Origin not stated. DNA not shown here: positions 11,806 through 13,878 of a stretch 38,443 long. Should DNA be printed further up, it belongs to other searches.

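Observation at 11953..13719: Trm5/Taw2-type tRNA methyltransferase split by a nested sugar-isomerase/AP-endonuclease-like TIM barrel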

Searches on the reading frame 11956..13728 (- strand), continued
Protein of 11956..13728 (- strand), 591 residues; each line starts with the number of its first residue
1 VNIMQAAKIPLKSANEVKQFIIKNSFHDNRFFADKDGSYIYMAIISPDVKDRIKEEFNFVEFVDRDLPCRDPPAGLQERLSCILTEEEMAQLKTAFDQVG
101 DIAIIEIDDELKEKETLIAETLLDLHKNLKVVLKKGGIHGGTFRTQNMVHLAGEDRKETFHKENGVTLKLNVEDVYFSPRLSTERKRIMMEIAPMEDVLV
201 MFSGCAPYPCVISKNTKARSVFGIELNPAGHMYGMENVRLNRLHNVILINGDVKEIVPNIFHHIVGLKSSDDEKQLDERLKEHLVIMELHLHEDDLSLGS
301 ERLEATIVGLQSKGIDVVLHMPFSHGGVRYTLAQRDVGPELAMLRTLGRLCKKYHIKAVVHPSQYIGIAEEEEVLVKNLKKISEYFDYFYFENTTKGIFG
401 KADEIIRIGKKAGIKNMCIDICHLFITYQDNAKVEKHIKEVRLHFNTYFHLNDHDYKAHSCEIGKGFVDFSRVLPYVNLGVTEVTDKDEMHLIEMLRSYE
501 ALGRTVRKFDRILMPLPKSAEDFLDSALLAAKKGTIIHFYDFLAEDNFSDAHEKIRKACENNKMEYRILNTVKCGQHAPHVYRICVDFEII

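Call 43: predict_structure(alignment_id=A1)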
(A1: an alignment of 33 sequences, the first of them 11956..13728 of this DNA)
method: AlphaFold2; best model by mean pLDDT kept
length: 591 residues; sequences in the alignment: 33
mean_pLDDT: 92.9   pTM: 0.82
mean pLDDT of the five models: 92.9, 92.8, 92.7, 92.0, 91.7
residues with pLDDT >= 90: 469; 70-90: 110; 50-70: 12; < 50: 0
segments of 3 or more residues with pLDDT < 50: none
pLDDT, mean of each block of 10 residues (from residue 1): 87 94 88 93 90 94 90 76 87 92 94 94 93 90 89 97 98 94 97 96 97 96 97 97 94 96 96 92 94 84 95 96 83 88 93 96 73 92 96 89 94 96 95 97 94 90 95 94 93 94 95 92 97 98 96 98 98 90 97 96
secondary structure, 60 per line:
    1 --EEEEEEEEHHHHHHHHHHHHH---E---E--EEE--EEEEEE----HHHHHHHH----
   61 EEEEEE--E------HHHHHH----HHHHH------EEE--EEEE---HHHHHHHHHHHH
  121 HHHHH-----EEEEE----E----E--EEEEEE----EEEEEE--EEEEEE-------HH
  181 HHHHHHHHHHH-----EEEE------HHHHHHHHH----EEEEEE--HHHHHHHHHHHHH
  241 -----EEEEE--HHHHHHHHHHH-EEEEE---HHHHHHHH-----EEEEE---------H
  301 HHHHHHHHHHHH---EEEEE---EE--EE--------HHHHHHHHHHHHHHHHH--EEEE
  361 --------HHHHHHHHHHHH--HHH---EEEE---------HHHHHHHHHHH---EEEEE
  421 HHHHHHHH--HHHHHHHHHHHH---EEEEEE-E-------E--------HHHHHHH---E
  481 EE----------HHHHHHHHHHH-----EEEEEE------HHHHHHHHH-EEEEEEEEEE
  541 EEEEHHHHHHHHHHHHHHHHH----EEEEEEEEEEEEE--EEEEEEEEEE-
elements in order: E3-10 H11-23 E34-36 E39-44 H49-56 E61-66 H76-81 H86-90 E97-99 E102-105 H109-125 E131-135 E148-153 E158-163 E166-171 H179-191 E197-200 H207-215 E220-225 H228-240 E246-250 H253-263 E265-269 H273-280 E286-290 H300-312 E316-320 H338-354 E357-360 H369-380 E389-392 H402-412 E416-420 H421-428 H431-442 E446-451 H470-476 E480-482 H493-503 E509-514 H521-529 E531-544 H545-561 E566-578 E581-590

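Call 49: fold_search(model_id=the predicted structure, library=pdb)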
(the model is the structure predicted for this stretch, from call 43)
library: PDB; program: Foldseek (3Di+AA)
matches with E <= 10: 1968; with E <= 0.001: 178
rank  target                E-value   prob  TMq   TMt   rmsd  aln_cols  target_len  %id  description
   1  5yac                  5.0e-30  1.00  0.43  0.75   9.5       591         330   20  Crystal structure of WT Trm5b from Pyrococcus abyssi (released 2017-09-27)
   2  5hji                  6.4e-29  1.00  0.45  0.74   7.5       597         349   18  Crystal Structure of Pyrococcus abyssi Trm5a complexed with adenosine (released 2016-10-12)
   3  5hjj                  6.7e-29  1.00  0.45  0.75   7.4       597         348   18  Crystal Structure of Pyrococcus abyssi Trm5a (released 2016-10-12)
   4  5hjk                  6.4e-28  1.00  0.45  0.74   7.5       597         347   18  Crystal Structure of Pyrococcus abyssi Trm5a complexed with SAH (released 2016-10-12)
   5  5wt1_A                4.4e-27  1.00  0.43  0.74   7.3       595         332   19  Pyrococcus abyssi methyltransferase PaTrm5a bound by SAH and cognate tRNA (released 2017-12-13)
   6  2zzn_A                1.1e-26  1.00  0.42  0.73   9.0       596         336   18  The complex structure of aTrm5 and tRNACys (released 2009-09-15)
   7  5wt1_B                3.3e-26  1.00  0.43  0.74   7.4       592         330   18  Pyrococcus abyssi methyltransferase PaTrm5a bound by SAH and cognate tRNA (released 2017-12-13)
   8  2zzn_B                1.2e-25  1.00  0.41  0.71   8.9       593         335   18  The complex structure of aTrm5 and tRNACys (released 2009-09-15)
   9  2zzm_A                1.7e-25  1.00  0.43  0.74   7.7       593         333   18  The complex structure of aTrm5 and tRNALeu (released 2009-09-15)
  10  2yx1_A                8.7e-25  1.00  0.40  0.71  16.2       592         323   18  Crystal structure of M.jannaschii tRNA m1G37 methyltransferase (released 2008-04-22)
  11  3ay0_A                2.7e-23  1.00  0.39  0.71  16.6       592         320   18  Crystal structure of Methanocaldococcus jannaschii Trm5 in complex with adenosine (released 2011-08-17)
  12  2yx1_B                2.6e-22  1.00  0.38  0.70  16.3       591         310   18  Crystal structure of M.jannaschii tRNA m1G37 methyltransferase (released 2008-04-22)
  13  3ay0_B                1.3e-20  1.00  0.38  0.70  17.1       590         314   17  Crystal structure of Methanocaldococcus jannaschii Trm5 in complex with adenosine (released 2011-08-17)
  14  3k6r                  1.9e-16  1.00  0.40  0.86   3.0       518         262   15  CRYSTAL STRUCTURE OF putative transferase PH0793 FROM PYROCOCCUS HORIKOSHII (released 2009-10-20)
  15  3a25                  2.2e-16  1.00  0.40  0.85   3.8       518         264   15  Crystal structure of P. horikoshii TYW2 in complex with AdoMet (released 2009-09-15)
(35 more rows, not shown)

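Call 84: search_protein_families(library=ncbifam, alignment_id=A1, max_evalue=0.01)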
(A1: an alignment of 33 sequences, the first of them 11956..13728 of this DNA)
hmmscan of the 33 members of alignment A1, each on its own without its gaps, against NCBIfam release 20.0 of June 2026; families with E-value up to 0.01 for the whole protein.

A. member 1, window:11956-13728:- (591 aa): 9 families
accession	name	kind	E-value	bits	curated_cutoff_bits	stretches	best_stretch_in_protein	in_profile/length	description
NF047730.1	tRNAMtaseTrm5b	equivalog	1.6e-70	237.9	600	2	6-260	3-245/330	tRNA (guanine(37)-N1)-methyltransferase Trm5b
NF047728.1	tRNAMtaseTaw22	equivalog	9.9e-57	192.6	550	2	4-262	1-257/336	tRNA (guanine(37)-N1)/4-demethylwyosine(37)-methyltransferase Taw22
NF047732.1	tRNAMtaseTrm5bMeth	equivalog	7.2e-50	169.9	500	2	5-256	2-258/337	tRNA (guanine(37)-N1)-methyltransferase Trm5b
NF047729.1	tRNAMtaseTaw21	equivalog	6.4e-35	120.6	400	2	97-255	8-167/250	tRNA 4-demethylwyosine(37)-methyltransferase Taw21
NF047824.1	tRNAwyosineTaw2Meth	equivalog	8.2e-30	104.2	350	2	96-260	2-160/245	tRNA(Phe) (4-demethylwyosine(37)-C(7)) aminocarboxypropyltransferase Taw2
NF047823.1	tRNAwyosTaw2Pyroc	equivalog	2.2e-28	99.5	550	2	78-246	12-176/277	tRNA(Phe) (4-demethylwyosine(37)-C(7)) aminocarboxypropyltransferase Taw2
TIGR00479.1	rumA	equivalog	0.0055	15.6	183.55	1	108-260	205-357/432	23S rRNA (uracil(1939)-C(5))-methyltransferase RlmD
NF011529.0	PRK14968.1-3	equivalog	0.0065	15.9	162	0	211-265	49-103/198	putative methyltransferase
TIGR00629.1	uvde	equivalog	0.0077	15.7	124.45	0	324-387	80-139/312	UV DNA damage repair endonuclease UvsE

B. families by the number of members that match (of 33 scanned): 36 families (the first 25 are shown)
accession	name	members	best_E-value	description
NF047730.1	tRNAMtaseTrm5b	33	1.3e-79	tRNA (guanine(37)-N1)-methyltransferase Trm5b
NF047728.1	tRNAMtaseTaw22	33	1.2e-64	tRNA (guanine(37)-N1)/4-demethylwyosine(37)-methyltransferase Taw22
NF047732.1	tRNAMtaseTrm5bMeth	33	1.8e-53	tRNA (guanine(37)-N1)-methyltransferase Trm5b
NF047729.1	tRNAMtaseTaw21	33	1.2e-47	tRNA 4-demethylwyosine(37)-methyltransferase Taw21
NF047824.1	tRNAwyosineTaw2Meth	33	9.7e-45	tRNA(Phe) (4-demethylwyosine(37)-C(7)) aminocarboxypropyltransferase Taw2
NF047823.1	tRNAwyosTaw2Pyroc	33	5.4e-37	tRNA(Phe) (4-demethylwyosine(37)-C(7)) aminocarboxypropyltransferase Taw2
NF011529.0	PRK14968.1-3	28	7.9e-09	putative methyltransferase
TIGR00479.1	rumA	23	3.3e-11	23S rRNA (uracil(1939)-C(5))-methyltransferase RlmD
NF009639.0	PRK13168.1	14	2.6e-06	23S rRNA (uracil(1939)-C(5))-methyltransferase RlmD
TIGR03534.1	RF_mod_PrmC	13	6.8e-06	peptide chain release factor N(5)-glutamine methyltransferase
NF041277.1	coba_remo_CbiR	12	9.3e-10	cobamide remodeling phosphodiesterase CbiR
NF002198.0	PRK01060.1-3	6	2.2e-05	deoxyribonuclease IV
TIGR00537.1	hemK_rel_arch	6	0.00034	HemK2/MTQ2 family protein methyltransferase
NF001785.0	PRK00517.2-2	5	0.00028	50S ribosomal protein L11 methyltransferase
NF011528.0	PRK14968.1-2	4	2e-05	putative methyltransferase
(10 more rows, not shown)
